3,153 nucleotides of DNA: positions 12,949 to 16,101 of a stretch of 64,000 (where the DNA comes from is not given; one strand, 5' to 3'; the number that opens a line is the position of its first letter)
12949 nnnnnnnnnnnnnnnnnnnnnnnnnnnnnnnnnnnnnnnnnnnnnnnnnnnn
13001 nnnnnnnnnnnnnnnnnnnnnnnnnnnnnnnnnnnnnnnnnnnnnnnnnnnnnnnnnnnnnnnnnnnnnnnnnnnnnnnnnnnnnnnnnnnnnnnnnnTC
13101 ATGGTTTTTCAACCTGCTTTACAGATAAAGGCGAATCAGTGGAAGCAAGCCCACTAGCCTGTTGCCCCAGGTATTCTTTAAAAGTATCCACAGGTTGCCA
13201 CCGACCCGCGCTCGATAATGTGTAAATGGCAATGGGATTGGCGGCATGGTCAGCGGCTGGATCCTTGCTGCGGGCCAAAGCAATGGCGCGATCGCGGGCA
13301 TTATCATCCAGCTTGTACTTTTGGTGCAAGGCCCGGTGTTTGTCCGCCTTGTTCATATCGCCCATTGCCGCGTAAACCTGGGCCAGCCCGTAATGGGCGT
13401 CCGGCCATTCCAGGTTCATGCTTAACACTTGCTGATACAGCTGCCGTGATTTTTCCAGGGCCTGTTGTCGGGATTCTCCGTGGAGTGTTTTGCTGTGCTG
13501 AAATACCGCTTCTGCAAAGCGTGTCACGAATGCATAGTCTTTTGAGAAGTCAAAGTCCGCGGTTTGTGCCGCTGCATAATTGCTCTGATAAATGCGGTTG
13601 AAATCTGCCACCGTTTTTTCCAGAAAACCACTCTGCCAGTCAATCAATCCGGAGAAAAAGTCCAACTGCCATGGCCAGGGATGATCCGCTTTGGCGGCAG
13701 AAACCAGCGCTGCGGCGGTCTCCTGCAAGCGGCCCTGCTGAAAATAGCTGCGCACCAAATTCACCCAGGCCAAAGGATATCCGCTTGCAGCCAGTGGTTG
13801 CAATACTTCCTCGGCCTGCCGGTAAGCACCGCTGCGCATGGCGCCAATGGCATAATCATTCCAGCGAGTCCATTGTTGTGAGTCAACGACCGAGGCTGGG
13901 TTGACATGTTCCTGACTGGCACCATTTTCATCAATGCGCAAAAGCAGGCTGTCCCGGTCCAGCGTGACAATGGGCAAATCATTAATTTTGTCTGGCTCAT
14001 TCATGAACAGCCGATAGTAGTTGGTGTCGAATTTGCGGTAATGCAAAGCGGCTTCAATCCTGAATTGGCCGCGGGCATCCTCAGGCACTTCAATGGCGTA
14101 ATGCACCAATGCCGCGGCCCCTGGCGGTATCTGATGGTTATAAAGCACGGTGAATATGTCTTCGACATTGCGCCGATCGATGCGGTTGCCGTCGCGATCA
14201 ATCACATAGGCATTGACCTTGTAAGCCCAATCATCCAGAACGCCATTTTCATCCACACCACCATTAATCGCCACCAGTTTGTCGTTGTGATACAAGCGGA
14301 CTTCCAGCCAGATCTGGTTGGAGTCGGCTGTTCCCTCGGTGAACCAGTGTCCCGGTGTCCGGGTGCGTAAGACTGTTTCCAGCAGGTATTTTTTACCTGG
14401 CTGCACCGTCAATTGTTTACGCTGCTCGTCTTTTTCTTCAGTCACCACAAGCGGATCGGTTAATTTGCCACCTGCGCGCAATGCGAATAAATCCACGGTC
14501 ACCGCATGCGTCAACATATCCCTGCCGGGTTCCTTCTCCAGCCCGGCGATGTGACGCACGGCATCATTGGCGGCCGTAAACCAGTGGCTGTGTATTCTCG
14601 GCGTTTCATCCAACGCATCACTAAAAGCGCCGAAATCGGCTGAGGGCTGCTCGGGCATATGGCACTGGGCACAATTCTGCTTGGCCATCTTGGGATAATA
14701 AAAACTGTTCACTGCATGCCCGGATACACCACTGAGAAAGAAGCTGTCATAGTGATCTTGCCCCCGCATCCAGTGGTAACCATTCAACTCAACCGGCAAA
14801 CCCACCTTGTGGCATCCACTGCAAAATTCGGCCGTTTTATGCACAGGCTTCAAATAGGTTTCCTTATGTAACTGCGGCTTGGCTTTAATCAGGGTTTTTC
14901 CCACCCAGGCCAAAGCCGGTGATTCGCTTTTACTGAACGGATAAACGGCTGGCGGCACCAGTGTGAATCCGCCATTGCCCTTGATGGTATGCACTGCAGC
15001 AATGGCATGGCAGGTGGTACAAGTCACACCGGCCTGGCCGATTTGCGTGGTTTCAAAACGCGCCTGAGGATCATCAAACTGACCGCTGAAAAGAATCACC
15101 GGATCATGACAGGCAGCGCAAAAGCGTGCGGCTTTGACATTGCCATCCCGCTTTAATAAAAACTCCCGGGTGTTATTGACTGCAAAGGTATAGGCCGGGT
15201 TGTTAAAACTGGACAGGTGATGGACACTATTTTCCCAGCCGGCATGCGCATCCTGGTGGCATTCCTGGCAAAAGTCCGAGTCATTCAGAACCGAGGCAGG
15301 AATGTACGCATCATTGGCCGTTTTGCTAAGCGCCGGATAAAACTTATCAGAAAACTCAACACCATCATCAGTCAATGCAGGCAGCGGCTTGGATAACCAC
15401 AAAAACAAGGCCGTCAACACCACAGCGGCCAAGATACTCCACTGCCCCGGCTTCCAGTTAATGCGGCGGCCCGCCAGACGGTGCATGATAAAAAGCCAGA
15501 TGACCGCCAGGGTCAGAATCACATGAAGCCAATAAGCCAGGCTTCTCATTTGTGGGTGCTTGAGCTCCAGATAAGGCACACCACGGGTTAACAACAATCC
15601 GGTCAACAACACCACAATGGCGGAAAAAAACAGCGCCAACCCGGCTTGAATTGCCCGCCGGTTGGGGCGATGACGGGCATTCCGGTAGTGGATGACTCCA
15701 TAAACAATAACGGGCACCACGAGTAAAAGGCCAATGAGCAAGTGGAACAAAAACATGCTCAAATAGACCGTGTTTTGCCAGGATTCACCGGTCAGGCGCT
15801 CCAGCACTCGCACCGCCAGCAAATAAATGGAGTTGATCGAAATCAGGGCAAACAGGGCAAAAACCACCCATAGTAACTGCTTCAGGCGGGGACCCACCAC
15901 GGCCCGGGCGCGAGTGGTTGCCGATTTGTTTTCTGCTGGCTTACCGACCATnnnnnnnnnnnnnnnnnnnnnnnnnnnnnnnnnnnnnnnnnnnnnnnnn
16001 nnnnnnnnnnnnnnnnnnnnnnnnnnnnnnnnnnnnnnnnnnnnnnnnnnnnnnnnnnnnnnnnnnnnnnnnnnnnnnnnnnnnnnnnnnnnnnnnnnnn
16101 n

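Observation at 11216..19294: Translationally coupled trio of unknown function: TPR/FG-GAP/ASPIC lipoprotein, 5-TM pentahaem cytochrome c with TPR, and a CRTAC1-like protein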

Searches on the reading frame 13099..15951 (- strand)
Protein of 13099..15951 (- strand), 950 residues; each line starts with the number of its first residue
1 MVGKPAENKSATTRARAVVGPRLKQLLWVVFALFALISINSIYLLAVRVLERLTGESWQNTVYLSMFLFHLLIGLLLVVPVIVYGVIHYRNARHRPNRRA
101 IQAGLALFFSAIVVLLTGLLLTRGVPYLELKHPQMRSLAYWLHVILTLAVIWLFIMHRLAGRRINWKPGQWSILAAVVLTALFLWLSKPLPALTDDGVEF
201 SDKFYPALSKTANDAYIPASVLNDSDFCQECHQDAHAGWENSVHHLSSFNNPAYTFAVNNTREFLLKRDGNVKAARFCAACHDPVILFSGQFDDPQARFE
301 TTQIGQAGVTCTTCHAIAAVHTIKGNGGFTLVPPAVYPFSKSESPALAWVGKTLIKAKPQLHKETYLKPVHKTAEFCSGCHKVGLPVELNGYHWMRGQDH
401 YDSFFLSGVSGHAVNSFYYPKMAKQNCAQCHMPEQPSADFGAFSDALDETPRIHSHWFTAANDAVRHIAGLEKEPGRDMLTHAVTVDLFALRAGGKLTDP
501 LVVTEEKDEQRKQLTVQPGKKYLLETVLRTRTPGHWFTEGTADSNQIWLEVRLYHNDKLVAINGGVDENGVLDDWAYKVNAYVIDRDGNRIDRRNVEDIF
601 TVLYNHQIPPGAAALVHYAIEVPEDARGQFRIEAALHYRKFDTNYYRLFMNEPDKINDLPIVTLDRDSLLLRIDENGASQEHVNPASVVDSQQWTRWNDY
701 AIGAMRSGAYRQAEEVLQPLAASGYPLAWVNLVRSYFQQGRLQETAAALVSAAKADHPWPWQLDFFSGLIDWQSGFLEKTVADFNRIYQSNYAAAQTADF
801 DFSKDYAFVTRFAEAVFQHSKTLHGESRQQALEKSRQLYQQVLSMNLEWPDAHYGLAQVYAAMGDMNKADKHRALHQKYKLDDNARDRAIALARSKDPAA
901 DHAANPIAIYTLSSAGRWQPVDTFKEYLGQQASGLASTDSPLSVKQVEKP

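Call 3: search_protein_families(library=pfam, proteins=[window:13099-15951:-], max_evalue=0.01)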
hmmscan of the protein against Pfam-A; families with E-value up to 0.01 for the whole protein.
window:13099-15951:- (950 aa): 11 families
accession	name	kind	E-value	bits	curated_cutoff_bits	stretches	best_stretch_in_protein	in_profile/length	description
PF14559.12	TPR_19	-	1.1e-06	29.2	25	0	704-757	1-56/68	Tetratricopeptide repeat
PF22113.1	Mtrc-MtrF_II-IV_dom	-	9.8e-06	25.6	30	1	222-320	78-168/176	Outer membrane cytochrome MtrC/MtrF-like, domains II/IV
PF13435.11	Cytochrome_C554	-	3.6e-05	25.1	20.8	1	228-315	2-83/84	Cytochrome c554 and c-prime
PF13432.12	TPR_16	-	8.6e-05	23.3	32.7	1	703-755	6-59/65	Tetratricopeptide repeat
PF13414.12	TPR_11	-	0.00025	21.1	26.8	1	829-864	7-42/42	TPR repeat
PF16918.11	PknG_TPR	-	0.00034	19.9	27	1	731-869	99-214/340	Protein kinase G tetratricopeptide repeat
PF17159.10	MASE3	-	0.00039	20.5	31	1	66-193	6-131/226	Membrane-associated sensor domain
PF22678.1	Cytochrom_c_NrfB-like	-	0.00048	21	27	0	228-319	1-69/89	Cytochrome c-type protein NrfB-like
PF20479.3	TMEM128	-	0.0029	18.5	23.9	0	22-118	6-97/124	TMEM128 protein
PF12773.13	DZR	-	0.003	18.1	27.3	0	271-318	8-34/45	Double zinc ribbon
PF00515.34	TPR_1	-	0.0096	16.1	27.8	0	850-869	1-20/34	Tetratricopeptide repeat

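Call 4: search_protein_families(library=ncbifam, proteins=[window:13099-15951:-], max_evalue=0.01)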
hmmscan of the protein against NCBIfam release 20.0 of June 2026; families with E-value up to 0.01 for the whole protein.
window:13099-15951:- (950 aa): 4 families
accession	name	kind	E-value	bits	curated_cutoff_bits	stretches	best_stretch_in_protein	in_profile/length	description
NF040886.1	cyt_C_like_Sec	equivalog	1.7e-08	33.5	250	1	224-435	44-254/423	multiheme c-type cytochrome (seleno)protein ExtKL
TIGR03153.1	cytochr_NrfH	equivalog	0.0018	18.3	134.2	0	363-432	41-110/138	cytochrome c nitrite reductase small subunit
NF041028.1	decahem_GSU2203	exception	0.0065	15.7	325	0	276-388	37-139/317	GSU2203 family decaheme c-type cytochrome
NF041198.1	UshA_like_PCGU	equivalog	0.008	14.8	275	0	220-326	403-490/519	UshA-like (seleno)protein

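Call 10: find_homologous_proteins(query=window:13099-15951:-)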
Query window:13099-15951:- (950 aa): 4144 proteins with E <= 0.001 among 8000 candidates; the best 120 are listed.
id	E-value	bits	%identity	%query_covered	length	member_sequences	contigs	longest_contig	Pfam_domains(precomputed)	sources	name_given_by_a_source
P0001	0.0e+0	2223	100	100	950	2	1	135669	PF14559.13,PF22113.2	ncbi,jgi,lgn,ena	-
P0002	0.0e+0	1747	79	98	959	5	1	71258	PF14559.13,PF13432.13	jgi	-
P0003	0.0e+0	1716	78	98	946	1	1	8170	PF14559.13,PF13435.12,PF13414.13,PF13432.13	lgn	-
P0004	0.0e+0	1702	76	98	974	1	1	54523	PF14559.13,PF13435.12,PF13432.13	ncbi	-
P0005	0.0e+0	1663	76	97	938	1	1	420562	PF14559.13,PF16918.12,PF13432.13,PF13181.13,PF07719.24,PF22113.2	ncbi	-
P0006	0.0e+0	1139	52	96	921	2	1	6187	PF14559.13,PF13414.13,PF16918.12,PF07719.24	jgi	-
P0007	0.0e+0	1134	53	96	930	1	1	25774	PF14559.13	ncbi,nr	ncbi:MAG: hypothetical protein JKY19_03135 [Alcanivoracaceae bacterium]|nr:hypothetical protein [Alc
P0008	0.0e+0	1127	52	96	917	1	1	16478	PF14559.13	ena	-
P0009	0.0e+0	1126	50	97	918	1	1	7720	PF14559.13,PF13435.12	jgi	-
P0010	0.0e+0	1126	50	97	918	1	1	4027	PF14559.13,PF13435.12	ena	-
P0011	0.0e+0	1125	50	97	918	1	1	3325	PF14559.13,PF13435.12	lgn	-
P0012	0.0e+0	1124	50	97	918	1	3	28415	PF14559.13,PF13435.12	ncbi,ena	-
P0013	0.0e+0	1123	52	96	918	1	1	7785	PF14559.13,PF13435.12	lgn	-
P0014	0.0e+0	1121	52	96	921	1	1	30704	PF14559.13,PF13414.13,PF07719.24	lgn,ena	-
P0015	0.0e+0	1121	52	96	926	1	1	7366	PF14559.13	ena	-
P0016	0.0e+0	1120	52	92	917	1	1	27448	PF14559.13,PF13435.12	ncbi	ncbi:MAG: multiheme c-type cytochrome [Marinicellaceae bacterium]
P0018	0.0e+0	1116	52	97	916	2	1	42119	PF14559.13,PF13435.12,PF07719.24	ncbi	-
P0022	0.0e+0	1110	52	95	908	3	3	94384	PF14559.13,PF13435.12,PF13432.13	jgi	jgi:tetratricopeptide (TPR) repeat protein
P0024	0.0e+0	1106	51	96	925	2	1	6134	PF14559.13,PF13435.12,PF07719.24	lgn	-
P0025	0.0e+0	1106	51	96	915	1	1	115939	PF14559.13,PF13431.13,PF13435.12,PF13414.13,PF16918.12,PF00515.35,PF13432.13,PF13428.13,PF07719.24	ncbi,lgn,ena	-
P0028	0.0e+0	1101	52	97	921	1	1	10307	PF14559.13,PF13435.12,PF13414.13,PF07719.24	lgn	-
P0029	0.0e+0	1100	51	97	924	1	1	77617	PF14559.13,PF13435.12,PF16918.12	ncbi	-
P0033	0.0e+0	1097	52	96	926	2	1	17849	PF14559.13,PF13435.12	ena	-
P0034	0.0e+0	1093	51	97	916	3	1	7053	PF14559.13,PF13435.12,PF13432.13,PF07719.24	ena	-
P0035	0.0e+0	1092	52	97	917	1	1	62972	PF14559.13,PF13435.12,PF07719.24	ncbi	-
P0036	0.0e+0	1082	50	96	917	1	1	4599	PF14559.13,PF13435.12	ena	-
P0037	0.0e+0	1081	51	96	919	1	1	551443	PF14559.13,PF13435.12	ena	-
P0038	0.0e+0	1074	50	96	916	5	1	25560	PF14559.13,PF13431.13,PF13435.12,PF16918.12,PF13432.13,PF07719.24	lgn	-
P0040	0.0e+0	1028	50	91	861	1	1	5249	PF14559.13,PF13435.12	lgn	-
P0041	2.2e-290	984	50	96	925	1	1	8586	PF14559.13,PF13435.12,PF13414.13,PF00515.35,PF13424.13,PF21033.5,PF13428.13,PF13181.13,PF07719.24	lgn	-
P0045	9.5e-287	972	49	95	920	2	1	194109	PF14559.13,PF13435.12,PF13414.13,PF13432.13,PF07719.24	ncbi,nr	ncbi:MAG: hypothetical protein HKN06_08425 [Gammaproteobacteria bacterium]|nr:hypothetical protein [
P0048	1.1e-285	969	47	96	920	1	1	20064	PF13435.12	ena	-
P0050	2.3e-285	967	47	92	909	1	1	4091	PF14559.13,PF13435.12,PF00515.35,PF13432.13,PF13181.13,PF07719.24,PF22113.2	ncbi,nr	ncbi:MAG: tetratricopeptide repeat protein, partial [Proteobacteria bacterium]|nr:tetratricopeptide 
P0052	7.1e-284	963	48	95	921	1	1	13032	PF14559.13,PF13435.12,PF13414.13,PF00515.35,PF13424.13,PF13432.13,PF13428.13,PF13181.13,PF07719.24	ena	-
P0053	6.4e-283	959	49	95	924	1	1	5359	PF14559.13,PF13435.12,PF13414.13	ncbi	-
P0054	1.0e-282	959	46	96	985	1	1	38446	PF14559.13,PF13435.12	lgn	-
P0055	1.1e-282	959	47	95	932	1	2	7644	PF14559.13,PF13431.13,PF13435.12,PF13414.13,PF21033.5,PF13432.13,PF07719.24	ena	-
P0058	5.0e-282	956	47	97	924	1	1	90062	PF14559.13,PF13431.13,PF13435.12,PF13414.13,PF00515.35,PF13432.13,PF13181.13,PF07719.24,PF22113.2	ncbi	-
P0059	7.7e-282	956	49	94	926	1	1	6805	PF14559.13,PF02259.30,PF13431.13,PF13435.12,PF13414.13,PF00515.35,PF21033.5,PF13432.13,PF13428.13,PF13181.13,PF07719.24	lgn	-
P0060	2.6e-281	954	48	95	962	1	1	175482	PF14559.13,PF13435.12,PF13414.13,PF21033.5,PF13428.13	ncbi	ncbi:MAG: tetratricopeptide repeat protein [Pseudomonadota bacterium]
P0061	2.8e-281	954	48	97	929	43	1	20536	PF14559.13,PF13435.12,PF13414.13,PF13432.13,PF07719.24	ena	-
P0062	4.8e-281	953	48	96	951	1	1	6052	PF14559.13,PF13431.13,PF13435.12,PF13414.13,PF00515.35,PF13432.13,PF13181.13,PF07719.24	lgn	-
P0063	7.4e-281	953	47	95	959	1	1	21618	PF13435.12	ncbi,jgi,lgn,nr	ncbi:MAG: tetratricopeptide repeat protein [Acidobacteria bacterium]|nr:MAG: tetratricopeptide repea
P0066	1.9e-280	951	47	95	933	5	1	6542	PF14559.13,PF13431.13,PF13435.12,PF13414.13,PF00515.35,PF21033.5,PF13432.13,PF13181.13,PF07719.24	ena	-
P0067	2.6e-280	951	48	94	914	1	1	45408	PF14559.13,PF13435.12,PF21033.5,PF13432.13,PF07719.24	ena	-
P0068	2.6e-280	951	48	96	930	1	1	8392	PF14559.13,PF13431.13,PF13435.12,PF13414.13,PF00515.35,PF21033.5,PF13428.13,PF07719.24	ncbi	-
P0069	5.6e-280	950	47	95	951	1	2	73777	PF14559.13,PF13431.13,PF13435.12,PF13414.13,PF13432.13,PF13181.13,PF07719.24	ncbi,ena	-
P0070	7.9e-280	949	47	95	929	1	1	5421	PF14559.13,PF13431.13,PF23914.2,PF13435.12,PF13414.13,PF00515.35,PF13424.13,PF13428.13,PF13181.13,PF07719.24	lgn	-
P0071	1.1e-279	949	47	95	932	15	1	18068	PF14559.13,PF13431.13,PF13435.12,PF13414.13,PF00515.35,PF13424.13,PF21033.5,PF13428.13,PF13181.13,PF07719.24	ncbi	-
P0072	2.9e-279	947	47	96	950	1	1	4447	PF14559.13,PF13431.13,PF13435.12,PF13414.13,PF00515.35,PF13432.13,PF13181.13,PF07719.24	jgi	-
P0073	4.9e-279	947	47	94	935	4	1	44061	PF14559.13,PF13431.13,PF13435.12,PF13414.13,PF21033.5,PF13432.13,PF13181.13,PF07719.24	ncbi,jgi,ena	jgi:tetratricopeptide (TPR) repeat protein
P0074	8.4e-279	946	46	95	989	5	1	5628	PF14559.13,PF13435.12,PF13414.13,PF13432.13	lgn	-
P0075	8.5e-279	946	47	96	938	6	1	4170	PF14559.13,PF13435.12,PF13414.13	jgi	-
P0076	1.2e-278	945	45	96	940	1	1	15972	PF14559.13,PF13435.12,PF13414.13,PF21033.5,PF13432.13,PF07719.24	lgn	-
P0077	2.3e-278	944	46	95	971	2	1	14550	PF14559.13,PF13435.12,PF13414.13,PF13432.13,PF07719.24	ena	-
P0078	3.1e-278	944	46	97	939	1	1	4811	PF14559.13,PF13435.12,PF13414.13,PF00515.35,PF13424.13,PF13176.13,PF21033.5,PF13432.13,PF13181.13,PF07719.24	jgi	-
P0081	9.1e-278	942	47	95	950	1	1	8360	PF14559.13,PF13435.12,PF13414.13,PF13432.13,PF07719.24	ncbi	ncbi:MAG: multiheme c-type cytochrome [Gammaproteobacteria bacterium]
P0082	1.3e-277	942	47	92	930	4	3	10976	PF14559.13,PF13435.12,PF13414.13,PF07719.24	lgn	-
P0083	2.2e-277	941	47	96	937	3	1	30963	PF14559.13,PF13431.13,PF13435.12,PF13414.13,PF00515.35,PF13424.13,PF13176.13,PF21033.5,PF13432.13,PF13181.13,PF07719.24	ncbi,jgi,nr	ncbi:MAG: tetratricopeptide repeat protein [Gammaproteobacteria bacterium]|jgi:Flp pilus assembly pr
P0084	2.8e-277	941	46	96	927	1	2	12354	PF14559.13,PF13435.12,PF13414.13,PF13432.13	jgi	jgi:Cytochrome c554 and c-prime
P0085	3.7e-277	940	46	97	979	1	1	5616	PF14559.13,PF13435.12,PF13414.13,PF00515.35,PF13432.13,PF13181.13,PF07719.24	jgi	jgi:tetratricopeptide (TPR) repeat protein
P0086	4.2e-277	940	47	95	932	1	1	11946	PF14559.13,PF13431.13,PF13435.12,PF13414.13,PF21033.5,PF07719.24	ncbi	-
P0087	4.9e-277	940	45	96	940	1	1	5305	PF14559.13,PF13431.13,PF13435.12,PF13414.13,PF21033.5,PF13432.13,PF07719.24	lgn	-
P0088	9.6e-277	939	47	95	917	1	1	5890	PF14559.13,PF13435.12,PF13414.13,PF00515.35,PF21033.5,PF13432.13,PF13428.13,PF07719.24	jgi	jgi:tetratricopeptide (TPR) repeat protein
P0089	1.1e-276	939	47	96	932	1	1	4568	PF13431.13,PF13435.12,PF13414.13,PF00515.35,PF13432.13,PF13181.13,PF07719.24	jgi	jgi:tetratricopeptide (TPR) repeat protein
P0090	1.1e-276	939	47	96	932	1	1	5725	PF13431.13,PF13435.12,PF13414.13,PF00515.35,PF13432.13,PF13181.13,PF07719.24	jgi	jgi:tetratricopeptide (TPR) repeat protein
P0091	1.8e-276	938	47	95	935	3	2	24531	PF14559.13,PF13431.13,PF13435.12,PF13414.13,PF07719.24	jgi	jgi:tetratricopeptide (TPR) repeat protein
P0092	2.5e-276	938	47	94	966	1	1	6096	PF13435.12,PF13432.13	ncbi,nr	ncbi:MAG: hypothetical protein GY856_50820 [bacterium]|nr:hypothetical protein [bacterium]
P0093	2.9e-276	937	47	96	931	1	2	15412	PF14559.13,PF13431.13,PF13435.12,PF13414.13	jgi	jgi:tetratricopeptide repeat protein/cytochrome c554/c'-like protein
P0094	3.1e-276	937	47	96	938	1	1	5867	PF14559.13,PF13435.12,PF13414.13,PF13432.13,PF07719.24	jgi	jgi:hypothetical protein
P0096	4.5e-276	937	48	93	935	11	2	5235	PF14559.13,PF13431.13,PF13435.12,PF13414.13,PF16918.12,PF13432.13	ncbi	-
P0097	5.6e-276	936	46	96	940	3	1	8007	PF14559.13,PF23914.2,PF13435.12,PF13414.13,PF00515.35,PF21033.5,PF13432.13,PF07719.24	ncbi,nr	ncbi:MAG: tetratricopeptide repeat protein [Xanthomonadales bacterium]|nr:tetratricopeptide repeat p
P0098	6.0e-276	936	46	91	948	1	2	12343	PF14559.13,PF13435.12,PF13414.13,PF13432.13,PF07719.24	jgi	-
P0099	6.5e-276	936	47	96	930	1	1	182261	PF14559.13,PF13435.12,PF13414.13,PF13424.13,PF07719.24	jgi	-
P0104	3.9e-275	934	46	94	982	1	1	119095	PF13431.13,PF13435.12,PF14522.12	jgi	-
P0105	4.6e-275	933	47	92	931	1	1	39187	PF14559.13,PF13435.12,PF13414.13,PF07719.24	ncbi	-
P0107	5.4e-275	933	47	95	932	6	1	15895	PF13431.13,PF23914.2,PF13414.13,PF13176.13,PF13428.13,PF14559.13,PF13435.12,PF00515.35,PF12895.14,PF21033.5,PF13432.13,PF13181.13,PF07719.24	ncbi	-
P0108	8.2e-275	933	46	96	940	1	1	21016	PF14559.13,PF13435.12,PF13414.13,PF13432.13,PF07719.24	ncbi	-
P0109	1.3e-274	932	47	96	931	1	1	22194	PF14559.13,PF13431.13,PF13435.12,PF13414.13,PF00515.35,PF13432.13,PF13428.13,PF13181.13,PF07719.24,PF14522.12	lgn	-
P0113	2.0e-274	931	46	95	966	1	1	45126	PF14559.13,PF13435.12,PF13432.13,PF07719.24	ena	-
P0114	2.1e-274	931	46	97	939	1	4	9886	PF14559.13,PF13435.12,PF13414.13,PF21033.5,PF13181.13,PF07719.24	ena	-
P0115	2.6e-274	931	48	95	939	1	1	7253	PF13435.12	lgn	-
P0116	3.2e-274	931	46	94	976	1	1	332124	PF13431.13,PF21033.5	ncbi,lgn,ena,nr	ncbi:MAG: hypothetical protein K0U98_19345 [Deltaproteobacteria bacterium]|nr:hypothetical protein [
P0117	3.7e-274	930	46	95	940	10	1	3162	PF14559.13,PF13435.12,PF13414.13,PF13432.13,PF07719.24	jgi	jgi:tetratricopeptide (TPR) repeat protein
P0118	4.3e-274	930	46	96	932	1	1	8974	PF14559.13,PF13431.13,PF13435.12,PF13414.13,PF00515.35,PF13432.13,PF13181.13,PF07719.24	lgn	-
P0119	5.0e-274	930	47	95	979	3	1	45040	PF14559.13,PF13431.13,PF13435.12,PF13414.13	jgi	jgi:tetratricopeptide (TPR) repeat protein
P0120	5.2e-274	930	47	94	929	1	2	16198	PF13435.12,PF13414.13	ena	-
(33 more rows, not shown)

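Call 11: find_encoding_contigs(protein=P0001, flank=10000, max_places=3)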
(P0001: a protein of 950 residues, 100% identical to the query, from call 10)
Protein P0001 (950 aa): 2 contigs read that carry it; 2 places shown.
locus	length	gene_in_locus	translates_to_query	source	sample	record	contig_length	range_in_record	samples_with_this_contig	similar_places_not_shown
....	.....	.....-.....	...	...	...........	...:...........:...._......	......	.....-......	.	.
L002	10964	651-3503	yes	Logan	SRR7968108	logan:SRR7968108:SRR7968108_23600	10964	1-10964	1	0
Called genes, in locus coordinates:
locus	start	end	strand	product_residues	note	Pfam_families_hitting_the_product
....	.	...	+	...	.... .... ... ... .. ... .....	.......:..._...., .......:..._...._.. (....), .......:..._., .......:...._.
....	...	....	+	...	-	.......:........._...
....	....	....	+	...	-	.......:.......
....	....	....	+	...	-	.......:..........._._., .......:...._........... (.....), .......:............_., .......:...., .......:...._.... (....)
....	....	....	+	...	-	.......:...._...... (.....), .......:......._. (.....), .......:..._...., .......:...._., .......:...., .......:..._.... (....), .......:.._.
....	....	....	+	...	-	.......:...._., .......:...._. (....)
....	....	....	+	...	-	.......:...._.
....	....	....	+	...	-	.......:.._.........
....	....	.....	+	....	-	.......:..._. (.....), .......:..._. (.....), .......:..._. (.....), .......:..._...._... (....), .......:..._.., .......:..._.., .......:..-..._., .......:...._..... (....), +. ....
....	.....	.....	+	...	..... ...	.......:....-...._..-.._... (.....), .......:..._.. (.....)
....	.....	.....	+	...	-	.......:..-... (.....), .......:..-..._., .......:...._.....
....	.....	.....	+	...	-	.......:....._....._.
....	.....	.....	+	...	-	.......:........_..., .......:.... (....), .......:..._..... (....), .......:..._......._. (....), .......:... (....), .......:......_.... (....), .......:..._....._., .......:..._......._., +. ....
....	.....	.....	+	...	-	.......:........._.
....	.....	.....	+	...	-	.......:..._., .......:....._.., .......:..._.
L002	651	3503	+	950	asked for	PF22113:Mtrc-MtrF_II-IV_dom (faint), PF14559:TPR_19 (faint)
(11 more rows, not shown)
